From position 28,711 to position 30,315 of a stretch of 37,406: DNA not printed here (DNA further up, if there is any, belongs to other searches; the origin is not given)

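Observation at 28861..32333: McrBC-like module: EVE + extra sensor region + McrB-type GTPase, translationally coupled to a long PD-(D/E)xK partner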

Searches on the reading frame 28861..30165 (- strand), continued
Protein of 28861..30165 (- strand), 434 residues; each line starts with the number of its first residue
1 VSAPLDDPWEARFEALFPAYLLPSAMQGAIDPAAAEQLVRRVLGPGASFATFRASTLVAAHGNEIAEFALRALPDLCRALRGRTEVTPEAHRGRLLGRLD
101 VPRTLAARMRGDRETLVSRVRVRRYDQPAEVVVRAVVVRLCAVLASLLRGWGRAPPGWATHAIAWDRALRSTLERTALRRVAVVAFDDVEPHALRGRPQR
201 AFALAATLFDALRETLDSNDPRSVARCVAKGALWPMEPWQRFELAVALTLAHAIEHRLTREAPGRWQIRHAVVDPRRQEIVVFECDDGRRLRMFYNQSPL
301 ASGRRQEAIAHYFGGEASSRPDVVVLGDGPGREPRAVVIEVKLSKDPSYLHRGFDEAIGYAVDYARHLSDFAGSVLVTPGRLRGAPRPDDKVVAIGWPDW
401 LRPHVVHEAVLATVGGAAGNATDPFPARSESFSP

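Call 75: search_dna_similar(query=window:28864-30165:-, collection=plasmids, mode=protein, max_evalue=0.001, max_rows=10)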
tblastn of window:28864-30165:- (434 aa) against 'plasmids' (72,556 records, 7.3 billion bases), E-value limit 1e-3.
Records with a match: 1; places in all: 1; records where one place covers at least 80% of the query: 0.
Best place of each record, by identity: <60% 1.
By first word of the organism name: Paenarthrobacter 1.
By predicted mobility (MOB-suite, as given by PLSDB): conjugative 1.
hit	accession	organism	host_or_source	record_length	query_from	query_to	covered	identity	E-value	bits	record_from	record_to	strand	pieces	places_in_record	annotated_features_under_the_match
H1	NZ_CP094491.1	Paenarthrobacter ureafaciens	soil,farmland soil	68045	213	379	38%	25.4%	5e-7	60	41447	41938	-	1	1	hypothetical protein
